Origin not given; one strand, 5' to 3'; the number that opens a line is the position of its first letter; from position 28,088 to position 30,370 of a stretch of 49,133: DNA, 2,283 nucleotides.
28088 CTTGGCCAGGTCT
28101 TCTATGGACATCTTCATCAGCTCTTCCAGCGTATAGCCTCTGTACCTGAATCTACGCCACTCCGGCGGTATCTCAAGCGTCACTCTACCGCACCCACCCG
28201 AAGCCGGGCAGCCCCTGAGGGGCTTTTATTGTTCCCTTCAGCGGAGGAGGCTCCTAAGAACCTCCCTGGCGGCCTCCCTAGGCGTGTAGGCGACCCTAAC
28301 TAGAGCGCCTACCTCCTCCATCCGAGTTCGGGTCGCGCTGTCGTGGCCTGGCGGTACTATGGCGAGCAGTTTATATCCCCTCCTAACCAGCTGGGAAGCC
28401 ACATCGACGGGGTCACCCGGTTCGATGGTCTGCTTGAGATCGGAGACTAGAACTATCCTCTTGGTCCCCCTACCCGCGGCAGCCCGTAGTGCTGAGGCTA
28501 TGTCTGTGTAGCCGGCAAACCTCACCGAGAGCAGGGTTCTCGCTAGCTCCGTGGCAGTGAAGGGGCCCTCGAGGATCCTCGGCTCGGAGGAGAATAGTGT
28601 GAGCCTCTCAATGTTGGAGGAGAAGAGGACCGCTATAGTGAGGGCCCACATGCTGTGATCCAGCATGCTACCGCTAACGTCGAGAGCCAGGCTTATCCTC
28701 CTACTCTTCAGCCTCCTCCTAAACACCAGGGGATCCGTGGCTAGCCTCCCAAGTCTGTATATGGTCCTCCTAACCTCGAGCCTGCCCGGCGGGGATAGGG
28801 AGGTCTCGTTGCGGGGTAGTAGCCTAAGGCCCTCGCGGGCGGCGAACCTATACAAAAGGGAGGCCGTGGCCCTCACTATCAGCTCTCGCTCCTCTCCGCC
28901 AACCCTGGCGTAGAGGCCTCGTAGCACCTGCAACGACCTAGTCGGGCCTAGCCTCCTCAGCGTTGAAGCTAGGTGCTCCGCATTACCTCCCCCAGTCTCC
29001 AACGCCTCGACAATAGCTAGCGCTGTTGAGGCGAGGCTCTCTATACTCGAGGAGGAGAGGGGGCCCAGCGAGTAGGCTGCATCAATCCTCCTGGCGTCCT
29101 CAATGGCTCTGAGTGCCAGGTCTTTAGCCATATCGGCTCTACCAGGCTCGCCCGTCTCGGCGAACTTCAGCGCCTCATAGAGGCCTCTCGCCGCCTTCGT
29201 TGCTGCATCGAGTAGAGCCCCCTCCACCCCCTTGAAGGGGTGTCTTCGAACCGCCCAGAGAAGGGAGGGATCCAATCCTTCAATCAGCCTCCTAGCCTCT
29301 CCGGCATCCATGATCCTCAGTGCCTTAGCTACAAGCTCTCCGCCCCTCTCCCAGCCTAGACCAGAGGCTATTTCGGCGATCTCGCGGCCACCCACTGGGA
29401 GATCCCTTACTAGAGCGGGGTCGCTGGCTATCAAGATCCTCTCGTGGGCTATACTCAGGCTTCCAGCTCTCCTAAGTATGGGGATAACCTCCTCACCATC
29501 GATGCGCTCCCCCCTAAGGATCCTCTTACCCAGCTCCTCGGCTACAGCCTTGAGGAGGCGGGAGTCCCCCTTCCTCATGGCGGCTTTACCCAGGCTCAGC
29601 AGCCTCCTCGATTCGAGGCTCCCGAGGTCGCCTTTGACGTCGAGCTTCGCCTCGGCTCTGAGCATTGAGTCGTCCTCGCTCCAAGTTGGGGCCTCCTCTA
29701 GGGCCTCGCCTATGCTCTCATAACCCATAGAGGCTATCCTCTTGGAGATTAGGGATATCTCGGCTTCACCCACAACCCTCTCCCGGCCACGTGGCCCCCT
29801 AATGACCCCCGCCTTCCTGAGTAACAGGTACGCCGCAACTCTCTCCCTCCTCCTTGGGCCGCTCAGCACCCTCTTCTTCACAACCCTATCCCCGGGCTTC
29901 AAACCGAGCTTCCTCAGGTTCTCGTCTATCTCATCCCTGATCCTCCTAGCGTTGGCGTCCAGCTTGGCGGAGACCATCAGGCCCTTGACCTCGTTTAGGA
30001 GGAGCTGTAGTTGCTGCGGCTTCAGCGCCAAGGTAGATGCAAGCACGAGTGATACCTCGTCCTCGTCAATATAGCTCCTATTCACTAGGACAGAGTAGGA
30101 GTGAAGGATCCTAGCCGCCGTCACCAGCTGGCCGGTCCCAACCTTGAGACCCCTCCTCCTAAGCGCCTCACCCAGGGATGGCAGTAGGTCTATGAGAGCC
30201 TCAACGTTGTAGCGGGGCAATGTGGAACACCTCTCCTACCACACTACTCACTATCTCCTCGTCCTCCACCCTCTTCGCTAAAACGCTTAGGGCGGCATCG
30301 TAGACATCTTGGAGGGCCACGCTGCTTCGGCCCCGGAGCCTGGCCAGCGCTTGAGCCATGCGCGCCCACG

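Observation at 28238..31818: Solo Cas4-like nuclease in an overlapping three-gene module with a MoxR AAA+ ATPase and a CoxE-type vWA protein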

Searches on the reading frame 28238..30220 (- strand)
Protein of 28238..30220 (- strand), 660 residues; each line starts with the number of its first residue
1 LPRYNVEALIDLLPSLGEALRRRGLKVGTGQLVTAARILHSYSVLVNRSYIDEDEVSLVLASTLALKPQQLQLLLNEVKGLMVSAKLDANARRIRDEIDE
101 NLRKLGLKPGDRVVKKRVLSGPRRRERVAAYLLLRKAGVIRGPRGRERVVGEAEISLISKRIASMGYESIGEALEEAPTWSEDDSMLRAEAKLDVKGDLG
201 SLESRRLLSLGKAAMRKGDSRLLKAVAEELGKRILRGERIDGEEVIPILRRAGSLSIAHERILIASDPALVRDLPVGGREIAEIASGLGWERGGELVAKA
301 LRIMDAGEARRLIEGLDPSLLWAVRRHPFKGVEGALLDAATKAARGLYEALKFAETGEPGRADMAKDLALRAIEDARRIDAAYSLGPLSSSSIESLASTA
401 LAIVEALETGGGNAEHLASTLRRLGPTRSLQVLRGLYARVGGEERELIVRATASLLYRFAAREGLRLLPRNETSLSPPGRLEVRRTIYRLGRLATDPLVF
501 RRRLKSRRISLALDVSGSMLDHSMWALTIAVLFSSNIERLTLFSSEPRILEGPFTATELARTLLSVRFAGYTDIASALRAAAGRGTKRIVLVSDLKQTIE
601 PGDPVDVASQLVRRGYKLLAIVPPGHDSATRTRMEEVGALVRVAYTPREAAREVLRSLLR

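Call 3: search_protein_families(library=pfam, proteins=[window:28238-30220:-], max_evalue=0.1)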
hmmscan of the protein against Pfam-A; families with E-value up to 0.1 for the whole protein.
window:28238-30220:- (660 aa): 1 family
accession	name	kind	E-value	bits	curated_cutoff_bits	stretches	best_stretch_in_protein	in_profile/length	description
PF05762.20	VWA_CoxE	-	3.1e-11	43.5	26.4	1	470-641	16-210/222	VWA domain containing CoxE-like protein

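Call 4: search_protein_families(library=ncbifam, proteins=[window:28238-30220:-], max_evalue=0.1)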
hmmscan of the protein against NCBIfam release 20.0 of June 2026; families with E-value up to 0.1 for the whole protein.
window:28238-30220:- (660 aa): 0 families

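Call 5: search_protein_families(library=padloc, proteins=[window:28238-30220:-], max_evalue=0.1)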
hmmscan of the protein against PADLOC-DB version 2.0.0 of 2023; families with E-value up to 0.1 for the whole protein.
window:28238-30220:- (660 aa): 1 family
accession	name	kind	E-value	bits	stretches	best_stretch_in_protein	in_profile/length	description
PDLC03298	MTase_II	-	0.0095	13.1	1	16-70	41-95/362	Type II methyltransferase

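Call 7: find_homologous_proteins(query=window:28238-30220:-)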
Query window:28238-30220:- (660 aa): 19 proteins with E <= 0.001 among 8000 candidates.
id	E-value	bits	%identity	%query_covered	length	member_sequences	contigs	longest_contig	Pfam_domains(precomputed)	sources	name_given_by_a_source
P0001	0.0e+0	1366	100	100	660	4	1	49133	PF05762.21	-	-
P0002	2.9e-245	834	65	100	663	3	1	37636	PF05762.21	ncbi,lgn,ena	-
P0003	6.0e-243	826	62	100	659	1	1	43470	PF05762.21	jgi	jgi:hypothetical protein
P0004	4.1e-241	820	63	100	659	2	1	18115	PF05762.21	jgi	-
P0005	7.8e-231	786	61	100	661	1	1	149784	PF05762.21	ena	-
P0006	6.6e-228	776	61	100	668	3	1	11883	PF05762.21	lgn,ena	-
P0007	2.2e-174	600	51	100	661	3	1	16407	PF05762.21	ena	-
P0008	1.3e-131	458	44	100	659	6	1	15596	PF05762.21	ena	-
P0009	3.4e-131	457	43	100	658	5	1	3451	PF05762.21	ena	-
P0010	2.3e-130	454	43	100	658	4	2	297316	PF05762.21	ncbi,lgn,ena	-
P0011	3.0e-127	444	43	100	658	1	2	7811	PF05762.21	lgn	-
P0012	7.8e-125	436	43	97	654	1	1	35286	PF05762.21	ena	-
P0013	5.5e-123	430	41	99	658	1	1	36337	PF05762.21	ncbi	-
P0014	1.1e-120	422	42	100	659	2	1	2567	PF05762.21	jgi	-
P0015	5.6e-112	394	47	80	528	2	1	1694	PF05762.21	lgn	-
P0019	2.1e-98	349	38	99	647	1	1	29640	PF05762.21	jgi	-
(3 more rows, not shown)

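Call 10: find_encoding_contigs(protein=P0010, flank=6000, max_places=2)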
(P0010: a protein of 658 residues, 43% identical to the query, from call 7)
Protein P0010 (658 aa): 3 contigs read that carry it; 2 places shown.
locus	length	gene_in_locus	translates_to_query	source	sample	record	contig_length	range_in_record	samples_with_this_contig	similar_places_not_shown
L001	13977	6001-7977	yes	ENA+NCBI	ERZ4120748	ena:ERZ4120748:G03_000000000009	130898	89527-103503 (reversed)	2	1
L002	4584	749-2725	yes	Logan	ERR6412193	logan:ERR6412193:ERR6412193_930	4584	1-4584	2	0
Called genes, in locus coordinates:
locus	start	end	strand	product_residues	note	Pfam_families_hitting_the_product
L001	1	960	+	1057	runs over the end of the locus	PF00133:tRNA-synt_1, PF01406:tRNA-synt_1e (faint), PF09334:tRNA-synt_1g, PF08264:Anticodon_1, PF19302:DUF5915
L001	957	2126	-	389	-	PF01458:SUFBD_core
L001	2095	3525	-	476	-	PF19295:SufBD_N, PF01458:SUFBD_core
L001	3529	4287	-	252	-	PF02463:SMC_N (faint), PF00005:ABC_tran, PF13304:AAA_21 (faint)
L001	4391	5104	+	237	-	PF01930:Cas_Cas4 (weak), PF12705:PDDEXK_1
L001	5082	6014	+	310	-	PF07728:AAA_5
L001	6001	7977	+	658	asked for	PF05762:VWA_CoxE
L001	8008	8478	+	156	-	PF00203:Ribosomal_S19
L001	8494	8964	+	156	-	PF00237:Ribosomal_L22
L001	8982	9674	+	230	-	PF07650:KH_2, PF00189:Ribosomal_S3_C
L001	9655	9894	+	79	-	PF00831:Ribosomal_L29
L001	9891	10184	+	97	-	PF01868:RNase_P-MRP_p29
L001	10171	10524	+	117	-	PF00366:Ribosomal_S17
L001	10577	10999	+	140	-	PF00238:Ribosomal_L14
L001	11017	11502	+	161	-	PF16906:Ribosomal_L26, PF00467:KOW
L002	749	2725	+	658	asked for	PF05762:VWA_CoxE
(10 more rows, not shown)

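Call 11: find_encoding_contigs(protein=P0019, flank=6000, max_places=2)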
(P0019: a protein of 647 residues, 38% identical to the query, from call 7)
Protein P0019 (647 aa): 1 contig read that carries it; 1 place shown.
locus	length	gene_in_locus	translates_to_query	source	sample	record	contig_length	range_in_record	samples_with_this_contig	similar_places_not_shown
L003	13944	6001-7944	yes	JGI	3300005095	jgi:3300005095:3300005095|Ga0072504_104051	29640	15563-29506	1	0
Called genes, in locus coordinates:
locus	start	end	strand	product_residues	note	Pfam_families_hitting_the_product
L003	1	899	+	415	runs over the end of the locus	-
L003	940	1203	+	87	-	-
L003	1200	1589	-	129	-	-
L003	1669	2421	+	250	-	PF00705:PCNA_N (weak)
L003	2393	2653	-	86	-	-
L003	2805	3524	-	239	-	PF00753:Lactamase_B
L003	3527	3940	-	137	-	PF04014:MazE_antitoxin (weak), PF01842:ACT (weak)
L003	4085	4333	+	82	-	-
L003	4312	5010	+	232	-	PF01930:Cas_Cas4 (weak), PF12705:PDDEXK_1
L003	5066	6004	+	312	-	PF07728:AAA_5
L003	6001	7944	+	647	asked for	PF05762:VWA_CoxE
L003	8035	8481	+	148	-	PF00203:Ribosomal_S19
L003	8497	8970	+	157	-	PF00237:Ribosomal_L22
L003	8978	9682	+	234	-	PF07650:KH_2, PF00189:Ribosomal_S3_C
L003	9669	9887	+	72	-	PF00831:Ribosomal_L29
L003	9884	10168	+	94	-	PF01868:RNase_P-MRP_p29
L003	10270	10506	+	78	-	PF00366:Ribosomal_S17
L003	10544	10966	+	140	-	PF00238:Ribosomal_L14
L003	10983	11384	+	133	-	PF16906:Ribosomal_L26, PF00467:KOW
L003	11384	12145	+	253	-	PF08071:RS4NT, PF01479:S4, PF00900:Ribosomal_S4e, PF16121:40S_S4_C (faint)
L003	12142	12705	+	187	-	PF00281:Ribosomal_L5, PF00673:Ribosomal_L5_C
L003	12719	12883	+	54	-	PF00253:Ribosomal_S14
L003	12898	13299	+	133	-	PF00410:Ribosomal_S8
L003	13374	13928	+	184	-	PF00347:Ribosomal_L6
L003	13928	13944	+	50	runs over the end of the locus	?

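Call 12: find_encoding_contigs(protein=P0005, flank=6000, max_places=2)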
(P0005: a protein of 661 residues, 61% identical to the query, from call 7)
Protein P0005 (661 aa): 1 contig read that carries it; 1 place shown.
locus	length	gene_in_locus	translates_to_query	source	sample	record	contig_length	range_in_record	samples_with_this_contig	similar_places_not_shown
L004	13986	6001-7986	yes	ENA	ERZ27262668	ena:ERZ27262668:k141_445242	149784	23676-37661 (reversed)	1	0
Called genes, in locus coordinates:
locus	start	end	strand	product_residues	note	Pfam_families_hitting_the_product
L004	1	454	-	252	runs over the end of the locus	PF01904:DUF72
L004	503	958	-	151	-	PF04014:MazE_antitoxin, PF01842:ACT (weak)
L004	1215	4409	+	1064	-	PF00133:tRNA-synt_1, PF09334:tRNA-synt_1g (weak), PF08264:Anticodon_1, PF19302:DUF5915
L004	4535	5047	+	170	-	PF12705:PDDEXK_1 (weak)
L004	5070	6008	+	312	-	PF07728:AAA_5, PF18934:DUF5682 (weak), PF17863:AAA_lid_2 (faint)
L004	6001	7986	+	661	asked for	PF05762:VWA_CoxE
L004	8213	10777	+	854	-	-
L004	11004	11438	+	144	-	PF00203:Ribosomal_S19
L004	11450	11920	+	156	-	PF00237:Ribosomal_L22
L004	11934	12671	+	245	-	PF07650:KH_2, PF00189:Ribosomal_S3_C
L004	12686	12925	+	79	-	PF00831:Ribosomal_L29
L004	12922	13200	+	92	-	PF01868:RNase_P-MRP_p29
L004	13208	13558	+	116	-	PF00366:Ribosomal_S17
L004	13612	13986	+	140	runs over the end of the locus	PF00238:Ribosomal_L14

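Call 27: search_solved_structures(query=window:28238-30220:-, max_evalue=1)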
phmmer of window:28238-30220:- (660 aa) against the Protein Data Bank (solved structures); distinct sequences matched with E-value up to 1: 0.

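Call 46: search_solved_structures(query=A3, max_evalue=1, show_alignments=2)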
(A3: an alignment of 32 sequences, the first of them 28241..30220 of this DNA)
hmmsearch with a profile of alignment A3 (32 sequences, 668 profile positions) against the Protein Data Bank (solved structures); distinct sequences matched with E-value up to 1: 17.
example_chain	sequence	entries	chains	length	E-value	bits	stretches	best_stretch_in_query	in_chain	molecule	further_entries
2l82_A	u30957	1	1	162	0.00034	22.7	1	613-667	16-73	DESIGNED PROTEIN OR32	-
7udj_H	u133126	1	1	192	0.0018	20.3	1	264-416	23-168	De novo designed helical repeat protein RPB_PEW3_R4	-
7rdr_A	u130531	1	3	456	0.0036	19.3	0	211-246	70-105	Circular tendon repeat protein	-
2v6y_B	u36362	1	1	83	0.017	17.1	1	353-416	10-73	AAA FAMILY ATPASE, P60 KATANIN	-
2l69_A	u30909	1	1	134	0.041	15.8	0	612-667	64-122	Rossmann 2x3 fold protein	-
2v6y_A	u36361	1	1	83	0.066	15.1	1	353-416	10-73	AAA FAMILY ATPASE, P60 KATANIN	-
8pqm_A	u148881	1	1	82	0.074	15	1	84-155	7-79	FadR family transcriptional regulator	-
9dt9_A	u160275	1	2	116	0.29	13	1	354-463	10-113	231_C2_TrkA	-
37tt_A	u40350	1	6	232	0.32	12.9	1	156-311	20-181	Z4 c3ii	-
9zdm_A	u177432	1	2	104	0.34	12.8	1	186-274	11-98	RhsFi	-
1ir6_A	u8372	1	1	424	0.44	12.4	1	200-304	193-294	exonuclease RecJ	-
7a26_AAA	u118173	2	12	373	0.47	12.3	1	264-416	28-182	SmhA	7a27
7pq9_AAA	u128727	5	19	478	0.64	11.9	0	93-156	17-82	PLP-dependent aminotransferase family protein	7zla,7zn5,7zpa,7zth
9no5_A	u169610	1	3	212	0.83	11.5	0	501-528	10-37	Putative secreted protein, hemolysin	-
4hb1_A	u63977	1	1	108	0.86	11.4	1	370-470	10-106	DHP1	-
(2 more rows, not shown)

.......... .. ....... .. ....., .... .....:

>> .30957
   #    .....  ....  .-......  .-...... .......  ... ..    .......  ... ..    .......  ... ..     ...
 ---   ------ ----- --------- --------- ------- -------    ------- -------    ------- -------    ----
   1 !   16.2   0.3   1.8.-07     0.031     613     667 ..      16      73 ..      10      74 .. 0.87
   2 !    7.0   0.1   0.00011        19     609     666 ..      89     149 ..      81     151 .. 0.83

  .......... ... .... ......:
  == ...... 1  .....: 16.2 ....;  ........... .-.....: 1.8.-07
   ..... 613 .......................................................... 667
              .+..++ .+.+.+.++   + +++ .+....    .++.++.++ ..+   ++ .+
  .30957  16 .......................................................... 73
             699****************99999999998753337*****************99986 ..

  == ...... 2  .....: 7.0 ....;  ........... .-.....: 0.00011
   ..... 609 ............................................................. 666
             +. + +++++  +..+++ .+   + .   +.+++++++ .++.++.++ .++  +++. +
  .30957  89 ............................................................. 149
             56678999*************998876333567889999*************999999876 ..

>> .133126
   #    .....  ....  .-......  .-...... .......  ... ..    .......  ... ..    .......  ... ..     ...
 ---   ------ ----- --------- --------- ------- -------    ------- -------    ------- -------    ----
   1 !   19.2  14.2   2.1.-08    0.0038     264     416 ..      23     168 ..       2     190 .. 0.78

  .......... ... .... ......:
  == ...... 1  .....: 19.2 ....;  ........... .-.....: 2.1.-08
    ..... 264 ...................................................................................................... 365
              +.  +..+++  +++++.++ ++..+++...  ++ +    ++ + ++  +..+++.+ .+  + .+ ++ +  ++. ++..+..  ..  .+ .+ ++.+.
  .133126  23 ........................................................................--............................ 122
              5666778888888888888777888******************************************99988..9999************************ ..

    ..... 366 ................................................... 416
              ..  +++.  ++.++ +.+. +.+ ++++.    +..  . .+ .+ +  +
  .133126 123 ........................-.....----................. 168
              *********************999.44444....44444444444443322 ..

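Call 47: predict_structure(alignment_id=A3)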
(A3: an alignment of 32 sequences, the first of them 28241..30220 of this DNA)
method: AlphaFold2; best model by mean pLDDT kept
length: 660 residues; sequences in the alignment: 32
mean_pLDDT: 88.7   pTM: 0.70
mean pLDDT of the five models: 88.7, 86.9, 86.7, 85.8, 84.7
residues with pLDDT >= 90: 359; 70-90: 264; 50-70: 37; < 50: 0
segments of 3 or more residues with pLDDT < 50: none
pLDDT, mean of each block of 10 residues (from residue 1): 83 91 90 94 91 90 88 88 85 92 91 86 84 89 87 91 85 70 68 63 85 87 92 90 94 93 90 91 89 94 95 95 96 97 97 93 98 96 93 95 90 73 85 90 89 87 70 85 94 92 85 90 86 87 91 89 81 93 90 91 94 96 91 94 90 83
secondary structure, 60 per line:
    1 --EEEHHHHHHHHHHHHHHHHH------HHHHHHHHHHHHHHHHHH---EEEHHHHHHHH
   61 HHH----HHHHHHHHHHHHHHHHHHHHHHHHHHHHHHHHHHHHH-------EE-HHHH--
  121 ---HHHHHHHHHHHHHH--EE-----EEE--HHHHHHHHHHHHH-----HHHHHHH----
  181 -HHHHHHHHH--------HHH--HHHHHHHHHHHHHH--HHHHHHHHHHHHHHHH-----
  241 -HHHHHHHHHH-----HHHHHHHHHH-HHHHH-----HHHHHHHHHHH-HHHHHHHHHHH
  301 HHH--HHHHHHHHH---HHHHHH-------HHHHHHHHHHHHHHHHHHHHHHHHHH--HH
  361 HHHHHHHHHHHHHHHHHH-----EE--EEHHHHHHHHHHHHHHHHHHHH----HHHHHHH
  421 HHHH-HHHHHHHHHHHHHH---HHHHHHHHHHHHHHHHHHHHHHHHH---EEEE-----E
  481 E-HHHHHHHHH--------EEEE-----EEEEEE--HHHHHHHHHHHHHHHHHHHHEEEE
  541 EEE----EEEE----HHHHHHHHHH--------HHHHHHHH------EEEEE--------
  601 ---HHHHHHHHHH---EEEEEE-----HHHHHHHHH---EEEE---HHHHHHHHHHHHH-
elements in order: E3-5 H6-22 H29-46 E50-52 H53-63 H68-104 H115-118 H124-137 E147-149 H152-164 H170-176 H182-190 H204-217 H220-235 H242-251 H257-266 H268-272 H278-288 H290-303 H306-314 H318-323 H331-356 H359-378 H390-409 H414-424 H426-439 H443-467 E471-474 H483-491 E500-503 E509-514 H517-536 E537-543 E548-551 H556-565 H574-581 E588-592 H604-613 E617-622 H628-636 E640-643 H647-659

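Call 50: fold_search(model_id=the predicted structure, library=pdb)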
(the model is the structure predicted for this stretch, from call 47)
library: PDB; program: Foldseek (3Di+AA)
matches with E <= 10: 1008; with E <= 0.001: 5
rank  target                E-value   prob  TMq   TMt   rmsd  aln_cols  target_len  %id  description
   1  2i91_A                1.4e-04  1.00  0.21  0.26  18.1       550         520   15  60kDa Ro autoantigen in complex with a fragment of misfolded RNA (released 2006-10-17)
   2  7nvr_6                6.1e-04  1.00  0.19  0.34   4.8       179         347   14  Human Mediator with RNA Polymerase II Pre-initiation complex (released 2021-05-05)
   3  7egb_2                7.2e-04  1.00  0.19  0.36   4.8       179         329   14  TFIID-based holo PIC on SCP promoter (released 2021-05-05)
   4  7n1o                  9.5e-04  1.00  0.19  0.44   4.2       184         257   17  The von Willebrand factor A domain of human capillary morphogenesis gene II, flexibly fused to the 1TEL crystallization  (released 2021-06-09)
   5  8ebu_E                9.9e-04  1.00  0.20  0.32   4.7       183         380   14  XPC release from Core7-XPA-DNA (Cy5) (released 2023-04-19)
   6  8ebs_E                1.5e-03  1.00  0.20  0.34   4.8       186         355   14  Initial DNA-lesion (Cy5) binding by XPC and TFIIH (released 2023-04-19)
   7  9pd4_E                1.6e-03  1.00  0.19  0.35   4.4       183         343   11  NER dual incision complex - DuIM (released 2026-02-18)
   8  9t3y_A                1.8e-03  1.00  0.19  0.17   4.9       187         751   21  Cryo-EM structure of alphaM/beta2:C3d-anti-CR3-Nb headpiece complex (HPO2 3D class reconstruction) (released 2026-03-25)
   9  1n9z                  1.8e-03  1.00  0.17  0.53   5.9       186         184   20  INTEGRIN ALPHA M I DOMAIN MUTANT (released 2003-05-20)
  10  5ivw_0                1.9e-03  1.00  0.19  0.57   5.2       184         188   13  Human core TFIIH bound to DNA within the PIC (released 2016-05-18)
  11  4wfq                  2.1e-03  1.00  0.20  0.62   3.7       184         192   14  Crystal structure of TFIIH subunit (released 2015-02-18)
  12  7o4l_6                2.3e-03  1.00  0.20  0.33   4.2       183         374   14  Yeast TFIIH in the expanded state within the pre-initiation complex (released 2021-06-16)
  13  9pd3_E                2.6e-03  1.00  0.20  0.35   4.5       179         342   13  NER dual incision complex - DuIS (released 2026-02-18)
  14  6ro4_D                2.6e-03  1.00  0.20  0.42   4.4       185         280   11  Structure of the core TFIIH-XPA-DNA complex (released 2019-07-03)
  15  7o4i_6                2.6e-03  1.00  0.21  0.37   8.9       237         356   13  Yeast RNA polymerase II transcription pre-initiation complex with initial transcription bubble (released 2021-06-16)
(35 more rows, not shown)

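Call 51: search_protein_families(library=pfam, alignment_id=A3, max_evalue=1)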
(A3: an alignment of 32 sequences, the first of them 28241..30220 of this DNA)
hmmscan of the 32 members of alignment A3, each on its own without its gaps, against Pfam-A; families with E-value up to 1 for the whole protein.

A. member 1, window:28241-30220:- (660 aa): 2 families
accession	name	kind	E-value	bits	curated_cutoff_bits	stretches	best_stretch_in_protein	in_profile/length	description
PF05762.20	VWA_CoxE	-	3.1e-11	43.5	26.4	1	470-641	16-210/222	VWA domain containing CoxE-like protein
PF20859.2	RHA1_ro05818_N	-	0.15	12.5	27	1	337-365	10-36/58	Hypothetical protein RHA1_ro05818, N-terminal helical domain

B. families by the number of members that match (of 32 scanned): 52 families (the first 25 are shown)
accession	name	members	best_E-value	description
PF05762.20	VWA_CoxE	32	1.2e-21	VWA domain containing CoxE-like protein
PF13519.12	VWA_2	22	2.3e-07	von Willebrand factor type A domain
PF00092.34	VWA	5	0.00023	von Willebrand factor type A domain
PF14841.11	FliG_M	4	0.064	FliG middle domain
PF18934.5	DUF5682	3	0.0013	Family of unknown function (DUF5682)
PF09967.15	DUF2201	3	0.023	VWA-like domain (DUF2201)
PF08823.16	PG_binding_2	3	0.13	Putative peptidoglycan binding domain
PF13646.12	HEAT_2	2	0.006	HEAT repeats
PF04023.20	FeoA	2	0.033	FeoA domain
PF14394.12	DUF4423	1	0.00028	Domain of unknown function (DUF4423)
PF16417.11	CNOT1_TTP_bind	1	0.00053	CCR4-NOT transcription complex subunit 1 TTP binding domain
PF03448.22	MgtE_N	1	0.0012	MgtE intracellular N domain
PF17075.10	RRT14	1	0.0013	Regular of rDNA transcription protein 14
PF14842.11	FliG_N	1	0.0026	FliG N-terminal domain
PF07704.17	PSK_trans_fac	1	0.0074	Rv0623-like transcription factor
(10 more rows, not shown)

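Call 73: search_protein_families(library=pfam, proteins=[L003:4085-4333:+], max_evalue=1)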
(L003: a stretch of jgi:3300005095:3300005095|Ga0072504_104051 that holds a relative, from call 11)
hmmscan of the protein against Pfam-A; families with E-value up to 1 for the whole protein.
L003:4085-4333:+ (82 aa): 1 family
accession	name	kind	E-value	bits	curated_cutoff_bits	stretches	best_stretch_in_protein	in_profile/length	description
PF00614.28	PLDc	-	0.36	11.4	21.9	1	69-80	3-14/28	Phospholipase D Active site motif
